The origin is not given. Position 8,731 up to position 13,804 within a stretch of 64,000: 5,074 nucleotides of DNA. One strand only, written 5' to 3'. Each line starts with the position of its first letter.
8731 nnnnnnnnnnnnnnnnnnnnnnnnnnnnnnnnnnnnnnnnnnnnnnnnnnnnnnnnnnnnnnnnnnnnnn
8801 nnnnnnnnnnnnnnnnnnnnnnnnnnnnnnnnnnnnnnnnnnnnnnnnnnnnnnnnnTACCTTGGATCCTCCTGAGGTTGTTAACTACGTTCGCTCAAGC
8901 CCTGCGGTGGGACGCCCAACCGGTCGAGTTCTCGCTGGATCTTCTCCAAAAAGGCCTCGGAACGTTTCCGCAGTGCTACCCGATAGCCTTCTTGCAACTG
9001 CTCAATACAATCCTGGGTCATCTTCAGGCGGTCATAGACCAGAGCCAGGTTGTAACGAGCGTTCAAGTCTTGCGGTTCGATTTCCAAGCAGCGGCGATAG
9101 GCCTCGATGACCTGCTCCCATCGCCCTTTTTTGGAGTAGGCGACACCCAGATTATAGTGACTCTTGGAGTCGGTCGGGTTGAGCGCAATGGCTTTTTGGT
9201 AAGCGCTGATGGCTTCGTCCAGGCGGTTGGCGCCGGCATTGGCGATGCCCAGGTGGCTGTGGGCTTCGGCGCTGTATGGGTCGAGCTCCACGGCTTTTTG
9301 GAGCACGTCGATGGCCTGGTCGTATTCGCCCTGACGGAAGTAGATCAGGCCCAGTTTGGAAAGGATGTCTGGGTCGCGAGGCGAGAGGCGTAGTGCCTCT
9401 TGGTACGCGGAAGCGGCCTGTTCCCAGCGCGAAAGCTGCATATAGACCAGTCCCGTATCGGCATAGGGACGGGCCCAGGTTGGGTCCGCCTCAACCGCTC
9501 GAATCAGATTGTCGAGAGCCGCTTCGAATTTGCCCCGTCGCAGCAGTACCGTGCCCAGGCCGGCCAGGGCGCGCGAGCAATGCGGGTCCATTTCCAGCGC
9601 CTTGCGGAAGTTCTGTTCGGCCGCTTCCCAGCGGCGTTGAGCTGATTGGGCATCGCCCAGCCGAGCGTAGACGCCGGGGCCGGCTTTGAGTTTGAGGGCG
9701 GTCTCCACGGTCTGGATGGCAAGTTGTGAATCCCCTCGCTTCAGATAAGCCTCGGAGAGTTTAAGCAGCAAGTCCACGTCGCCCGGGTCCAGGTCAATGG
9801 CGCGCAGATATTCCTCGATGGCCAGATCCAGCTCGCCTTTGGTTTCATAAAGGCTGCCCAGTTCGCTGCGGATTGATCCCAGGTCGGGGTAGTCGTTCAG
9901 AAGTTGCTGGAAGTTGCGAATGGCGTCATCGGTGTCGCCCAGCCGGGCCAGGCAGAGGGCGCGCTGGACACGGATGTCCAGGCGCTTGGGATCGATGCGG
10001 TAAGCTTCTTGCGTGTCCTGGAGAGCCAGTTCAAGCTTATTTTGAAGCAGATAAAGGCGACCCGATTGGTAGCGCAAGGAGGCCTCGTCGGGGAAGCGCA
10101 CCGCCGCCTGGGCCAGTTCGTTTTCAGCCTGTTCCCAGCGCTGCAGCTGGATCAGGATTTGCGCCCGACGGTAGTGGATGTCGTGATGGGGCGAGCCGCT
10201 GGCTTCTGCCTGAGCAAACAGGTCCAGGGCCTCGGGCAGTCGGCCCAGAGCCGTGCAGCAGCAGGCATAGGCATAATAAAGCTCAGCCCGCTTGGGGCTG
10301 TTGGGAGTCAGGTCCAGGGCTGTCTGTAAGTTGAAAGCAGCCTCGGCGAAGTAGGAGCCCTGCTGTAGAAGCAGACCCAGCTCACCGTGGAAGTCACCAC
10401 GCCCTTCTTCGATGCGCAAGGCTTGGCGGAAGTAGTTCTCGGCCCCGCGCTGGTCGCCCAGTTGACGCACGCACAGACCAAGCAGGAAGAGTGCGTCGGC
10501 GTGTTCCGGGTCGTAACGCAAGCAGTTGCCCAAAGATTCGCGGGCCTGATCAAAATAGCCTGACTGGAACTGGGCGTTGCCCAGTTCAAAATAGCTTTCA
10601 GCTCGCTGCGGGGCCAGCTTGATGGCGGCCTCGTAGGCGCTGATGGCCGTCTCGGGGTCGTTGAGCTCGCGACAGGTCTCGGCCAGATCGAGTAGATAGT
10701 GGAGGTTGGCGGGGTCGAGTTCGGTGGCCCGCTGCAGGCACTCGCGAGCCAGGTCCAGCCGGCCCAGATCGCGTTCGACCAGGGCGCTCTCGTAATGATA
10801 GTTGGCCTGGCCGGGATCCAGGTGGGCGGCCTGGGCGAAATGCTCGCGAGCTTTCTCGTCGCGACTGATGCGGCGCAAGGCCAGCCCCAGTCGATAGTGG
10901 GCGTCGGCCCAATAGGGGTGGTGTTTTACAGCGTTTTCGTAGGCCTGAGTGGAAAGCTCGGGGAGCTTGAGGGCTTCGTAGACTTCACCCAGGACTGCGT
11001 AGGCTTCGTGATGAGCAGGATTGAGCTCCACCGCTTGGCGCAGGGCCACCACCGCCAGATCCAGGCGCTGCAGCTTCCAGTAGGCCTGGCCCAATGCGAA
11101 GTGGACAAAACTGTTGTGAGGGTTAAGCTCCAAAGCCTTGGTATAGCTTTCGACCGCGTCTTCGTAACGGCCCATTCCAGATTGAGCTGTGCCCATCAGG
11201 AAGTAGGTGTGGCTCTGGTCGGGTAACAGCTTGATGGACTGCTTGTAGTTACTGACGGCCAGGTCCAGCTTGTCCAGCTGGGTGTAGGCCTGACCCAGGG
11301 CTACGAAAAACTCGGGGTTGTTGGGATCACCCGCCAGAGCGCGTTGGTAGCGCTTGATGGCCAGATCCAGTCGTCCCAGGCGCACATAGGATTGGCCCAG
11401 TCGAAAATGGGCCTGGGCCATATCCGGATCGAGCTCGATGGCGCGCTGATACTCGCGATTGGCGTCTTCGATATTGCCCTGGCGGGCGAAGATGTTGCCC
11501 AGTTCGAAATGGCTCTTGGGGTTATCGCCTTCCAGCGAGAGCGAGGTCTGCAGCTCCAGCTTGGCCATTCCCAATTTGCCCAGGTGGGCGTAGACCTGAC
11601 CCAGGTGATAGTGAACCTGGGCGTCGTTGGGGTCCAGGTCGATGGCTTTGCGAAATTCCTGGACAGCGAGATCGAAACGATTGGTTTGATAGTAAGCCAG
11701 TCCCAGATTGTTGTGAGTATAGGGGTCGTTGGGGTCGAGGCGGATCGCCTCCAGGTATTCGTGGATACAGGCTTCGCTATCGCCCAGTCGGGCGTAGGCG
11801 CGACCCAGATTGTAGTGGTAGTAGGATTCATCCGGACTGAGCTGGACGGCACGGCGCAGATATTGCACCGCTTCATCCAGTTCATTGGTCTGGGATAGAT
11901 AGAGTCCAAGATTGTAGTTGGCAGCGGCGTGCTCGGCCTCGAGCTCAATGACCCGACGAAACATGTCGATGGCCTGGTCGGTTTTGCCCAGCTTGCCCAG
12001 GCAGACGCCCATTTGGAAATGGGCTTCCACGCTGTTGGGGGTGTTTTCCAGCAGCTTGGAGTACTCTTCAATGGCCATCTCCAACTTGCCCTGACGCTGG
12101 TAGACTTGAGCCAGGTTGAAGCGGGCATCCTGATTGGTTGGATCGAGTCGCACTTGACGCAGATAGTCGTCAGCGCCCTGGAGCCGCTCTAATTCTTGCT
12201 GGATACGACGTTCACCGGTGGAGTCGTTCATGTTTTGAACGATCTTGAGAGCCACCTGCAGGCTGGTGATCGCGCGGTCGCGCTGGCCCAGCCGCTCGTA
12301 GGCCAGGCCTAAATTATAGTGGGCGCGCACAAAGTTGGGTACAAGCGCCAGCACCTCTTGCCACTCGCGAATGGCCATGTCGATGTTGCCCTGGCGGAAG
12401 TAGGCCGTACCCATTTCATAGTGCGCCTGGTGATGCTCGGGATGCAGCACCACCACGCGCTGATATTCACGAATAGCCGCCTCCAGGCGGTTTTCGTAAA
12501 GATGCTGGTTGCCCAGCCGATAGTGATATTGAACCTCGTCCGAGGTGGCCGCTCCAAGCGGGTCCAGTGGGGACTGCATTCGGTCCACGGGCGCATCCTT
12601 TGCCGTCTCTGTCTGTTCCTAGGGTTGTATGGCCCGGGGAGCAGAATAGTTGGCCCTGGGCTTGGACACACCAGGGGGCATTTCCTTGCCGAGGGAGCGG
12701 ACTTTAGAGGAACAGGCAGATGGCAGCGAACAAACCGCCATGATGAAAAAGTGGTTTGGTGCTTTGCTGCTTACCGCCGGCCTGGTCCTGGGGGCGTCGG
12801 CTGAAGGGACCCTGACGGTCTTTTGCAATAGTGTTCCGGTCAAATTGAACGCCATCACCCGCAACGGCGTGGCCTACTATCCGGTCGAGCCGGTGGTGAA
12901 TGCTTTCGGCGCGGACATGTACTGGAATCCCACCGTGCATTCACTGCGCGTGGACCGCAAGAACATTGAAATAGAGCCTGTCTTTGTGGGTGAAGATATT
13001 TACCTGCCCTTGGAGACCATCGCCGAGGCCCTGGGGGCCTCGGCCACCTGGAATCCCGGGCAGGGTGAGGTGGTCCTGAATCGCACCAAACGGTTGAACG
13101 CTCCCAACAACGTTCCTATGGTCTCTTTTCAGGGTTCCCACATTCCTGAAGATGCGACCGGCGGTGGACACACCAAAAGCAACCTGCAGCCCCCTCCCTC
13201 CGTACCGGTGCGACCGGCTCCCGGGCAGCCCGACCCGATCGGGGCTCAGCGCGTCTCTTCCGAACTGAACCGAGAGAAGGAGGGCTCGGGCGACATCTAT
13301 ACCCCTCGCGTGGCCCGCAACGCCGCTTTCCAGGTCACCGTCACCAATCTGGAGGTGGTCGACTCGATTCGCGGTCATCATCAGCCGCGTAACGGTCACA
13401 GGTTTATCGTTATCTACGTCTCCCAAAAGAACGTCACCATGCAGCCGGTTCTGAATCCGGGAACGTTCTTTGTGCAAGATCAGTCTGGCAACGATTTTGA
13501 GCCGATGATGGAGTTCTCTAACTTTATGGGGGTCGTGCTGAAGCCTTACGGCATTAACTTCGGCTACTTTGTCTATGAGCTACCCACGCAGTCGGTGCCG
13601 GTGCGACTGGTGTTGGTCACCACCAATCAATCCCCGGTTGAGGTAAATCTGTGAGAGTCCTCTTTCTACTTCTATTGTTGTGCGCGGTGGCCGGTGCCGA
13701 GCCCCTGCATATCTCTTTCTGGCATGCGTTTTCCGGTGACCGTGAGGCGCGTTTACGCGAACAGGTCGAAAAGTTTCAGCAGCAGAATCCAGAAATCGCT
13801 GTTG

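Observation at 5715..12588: Three-gene minus-strand module: giant TPR protein, acidic Pro/Glu-repeat tandem-Roadblock protein, stand-alone Roadblock. Candidate undescribed polarity or GTPase-regulatory scaffold.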

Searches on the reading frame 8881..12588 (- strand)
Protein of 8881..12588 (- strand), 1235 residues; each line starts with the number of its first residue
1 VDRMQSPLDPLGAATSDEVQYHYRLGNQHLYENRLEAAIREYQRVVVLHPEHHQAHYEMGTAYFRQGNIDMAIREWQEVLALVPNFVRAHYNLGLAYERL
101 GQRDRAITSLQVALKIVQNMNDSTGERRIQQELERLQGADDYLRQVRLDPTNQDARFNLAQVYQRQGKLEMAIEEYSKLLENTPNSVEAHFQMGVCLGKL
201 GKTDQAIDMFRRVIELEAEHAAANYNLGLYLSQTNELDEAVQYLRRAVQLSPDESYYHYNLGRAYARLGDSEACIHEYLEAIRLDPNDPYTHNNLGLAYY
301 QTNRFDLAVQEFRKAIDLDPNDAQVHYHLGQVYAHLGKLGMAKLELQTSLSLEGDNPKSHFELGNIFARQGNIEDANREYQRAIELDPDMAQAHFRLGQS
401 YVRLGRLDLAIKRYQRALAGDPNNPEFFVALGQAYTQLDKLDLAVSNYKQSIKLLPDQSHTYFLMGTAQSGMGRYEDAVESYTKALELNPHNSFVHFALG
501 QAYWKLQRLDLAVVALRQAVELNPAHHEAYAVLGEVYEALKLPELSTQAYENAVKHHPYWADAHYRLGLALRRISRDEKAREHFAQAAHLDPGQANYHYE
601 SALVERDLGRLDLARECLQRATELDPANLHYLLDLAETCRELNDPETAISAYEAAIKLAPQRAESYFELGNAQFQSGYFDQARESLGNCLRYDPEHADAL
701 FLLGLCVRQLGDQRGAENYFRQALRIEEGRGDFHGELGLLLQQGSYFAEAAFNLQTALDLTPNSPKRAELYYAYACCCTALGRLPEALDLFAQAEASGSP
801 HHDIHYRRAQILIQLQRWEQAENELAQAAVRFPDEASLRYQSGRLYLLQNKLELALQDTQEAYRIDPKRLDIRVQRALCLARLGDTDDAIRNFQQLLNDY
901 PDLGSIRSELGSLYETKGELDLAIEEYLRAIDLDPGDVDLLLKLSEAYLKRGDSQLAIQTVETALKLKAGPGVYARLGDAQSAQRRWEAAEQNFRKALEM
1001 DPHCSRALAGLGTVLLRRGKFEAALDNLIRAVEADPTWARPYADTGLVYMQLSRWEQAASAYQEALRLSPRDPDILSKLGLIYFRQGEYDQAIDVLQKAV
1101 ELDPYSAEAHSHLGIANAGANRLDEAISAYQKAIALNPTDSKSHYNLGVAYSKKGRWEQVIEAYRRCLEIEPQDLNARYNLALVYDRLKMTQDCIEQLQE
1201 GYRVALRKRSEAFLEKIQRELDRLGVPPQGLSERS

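Call 6: search_protein_families(library=pfam, proteins=[window:8881-12588:-], max_evalue=0.01)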
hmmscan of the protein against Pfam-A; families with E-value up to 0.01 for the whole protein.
window:8881-12588:- (1235 aa): 56 families (the best 25 are shown)
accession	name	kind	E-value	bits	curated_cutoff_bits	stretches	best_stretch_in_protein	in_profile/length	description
PF07719.23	TPR_2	-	6.1e-190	600.4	27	23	1074-1104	2-32/34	Tetratricopeptide repeat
PF13414.12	TPR_11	-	3.6e-179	580.7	26.8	21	1046-1087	1-42/42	TPR repeat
PF00515.34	TPR_1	-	7.7e-177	567.2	27.8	22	1142-1174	2-34/34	Tetratricopeptide repeat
PF13181.12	TPR_8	-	2.8e-153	485.7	25.7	15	292-322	4-34/34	Tetratricopeptide repeat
PF13432.12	TPR_16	-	4.9e-143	465.2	32.7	19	362-425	2-65/65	Tetratricopeptide repeat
PF13431.12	TPR_17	-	1e-140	446.9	24.4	13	1129-1159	1-31/34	Tetratricopeptide repeat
PF14559.12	TPR_19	-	1.5e-105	346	25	17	1050-1110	2-62/68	Tetratricopeptide repeat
PF13428.12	TPR_14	-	9.4e-100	316.9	23.5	10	1074-1114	2-42/44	Tetratricopeptide repeat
PF13424.12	TPR_12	-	4e-98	322.1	30.1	17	1075-1136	5-74/77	Tetratricopeptide repeat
PF13174.12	TPR_6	-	7.8e-77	249.3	26.3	5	875-902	5-32/33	Tetratricopeptide repeat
PF13176.12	TPR_7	-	1.9e-66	214.9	27.9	4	1143-1176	1-34/36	Tetratricopeptide repeat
PF13371.12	TPR_9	-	5.3e-65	215.8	35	8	1048-1110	4-66/73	Tetratricopeptide repeat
PF12895.13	ANAPC3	-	3.4e-63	210.3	27.2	7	148-212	18-81/82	Anaphase-promoting complex, cyclosome, subunit 3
PF23914.1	TPR_CcmH_CycH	-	1.3e-61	207.5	42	4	1046-1142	57-156/158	Cytochrome c-type biogenesis protein H TPR domain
PF24575.1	TPR_Slam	-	6.6e-33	113.7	35.2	0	157-203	51-97/104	Surface lipoprotein assembly modifier, N-terminal TPR repeats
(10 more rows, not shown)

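Call 63: search_protein_families(library=padloc, proteins=[window:8881-12588:-], max_evalue=0.01)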
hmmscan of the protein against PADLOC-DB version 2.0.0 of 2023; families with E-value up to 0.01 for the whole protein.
window:8881-12588:- (1235 aa): 5 families
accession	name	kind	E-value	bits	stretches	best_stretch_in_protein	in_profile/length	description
PDLC01172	TPR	-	3.2e-23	80.2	1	293-398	88-176/448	TPR repeats containing protein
PDLC01101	PrimPol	-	6.6e-20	69.2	3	151-226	31-106/490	adaptation polymerase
PDLC04781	PDC-M71B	-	4.8e-15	53.3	1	1018-1145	327-459/515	-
PDLC01169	TPR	-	1.3e-08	32.6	0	698-770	150-220/252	TPR repeats containing protein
PDLC04488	PDC-M16B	-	7e-06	23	0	233-351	240-360/634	-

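Call 64: search_protein_families(library=ncbifam, proteins=[window:8881-12588:-], max_evalue=0.01)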
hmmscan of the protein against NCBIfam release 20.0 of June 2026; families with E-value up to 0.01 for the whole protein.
window:8881-12588:- (1235 aa): 55 families (the best 25 are shown)
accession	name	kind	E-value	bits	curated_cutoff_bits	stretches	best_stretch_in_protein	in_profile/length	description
NF040959.1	MamA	equivalog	6.5e-172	567.8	200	12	158-319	42-203/204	magnetosome protein MamA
TIGR02917.1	PEP_TPR_lipo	equivalog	2.4e-124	416.2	312.2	6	15-347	563-895/899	XrtA/PEP-CTERM system TPR-repeat protein PrsT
TIGR02521.1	type_IV_pilW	equivalog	3.6e-118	393.2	154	13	495-664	33-204/234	type IV pilus biogenesis/stability protein PilW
TIGR02552.1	LcrH_SycD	equivalog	6.2e-95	314.2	104.8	14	148-221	47-120/136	SycD/LcrH family type III secretion system chaperone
NF033762.1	social_mot_Tgl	equivalog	1.9e-85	286.3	225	9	391-587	31-230/252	social motility TPR repeat lipoprotein Tgl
NF033920.0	C39_PA2778_fam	equivalog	9.4e-67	225.1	150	10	635-727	162-254/255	PA2778 family cysteine peptidase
NF047371.1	FlcA_CTERM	equivalog_domain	2.3e-66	224.6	300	10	361-463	442-545/646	periplasmic flagellar collar protein FlcA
NF047558.1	TPR_END_plus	domain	1.4e-63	210.7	32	4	223-253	1-31/56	TPR end-of-group domain-containing protein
NF047507.1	TPR_BatC_Lepto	exception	1.7e-62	210.7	175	6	296-393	31-132/214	TPR repeat-containing protein BatC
TIGR00990.1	3a0801s09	subfamily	1.1e-60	206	757.25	6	274-454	316-496/615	mitochondrial import receptor subunit TOM70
NF033758.1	gliding_GltE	equivalog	2.3e-59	201.4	225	7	221-463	86-328/411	adventurous gliding motility TPR repeat lipoprotein GltE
TIGR02795.1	tol_pal_ybgF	equivalog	9.3e-57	190.8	90.1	5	149-216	35-105/119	tol-pal system protein YbgF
NF008391.2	PRK11189.1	equivalog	8.2e-56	189.7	250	6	1039-1129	65-155/297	lipoprotein NlpI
NF008520.0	PRK11447.1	equivalog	9.9e-50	169.3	858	7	1032-1108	264-338/1157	cellulose synthase complex outer membrane protein BcsC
NF053607.1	CHU_0125_OmpA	equivalog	2.6e-47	161.7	620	6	1082-1170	28-116/639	CHU_0125 family OmpA-like outer membrane integrity protein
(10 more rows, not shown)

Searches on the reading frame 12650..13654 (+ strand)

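Call 6: search_protein_families(library=pfam, proteins=[window:12650-13654:+], max_evalue=0.01)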
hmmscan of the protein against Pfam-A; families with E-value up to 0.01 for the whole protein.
window:12650-13654:+ (334 aa): 1 family
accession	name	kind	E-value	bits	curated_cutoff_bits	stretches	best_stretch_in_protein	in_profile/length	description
PF07833.16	Cu_amine_oxidN1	-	5.5e-11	42.8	24.2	2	103-146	4-49/108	Copper amine oxidase N-terminal domain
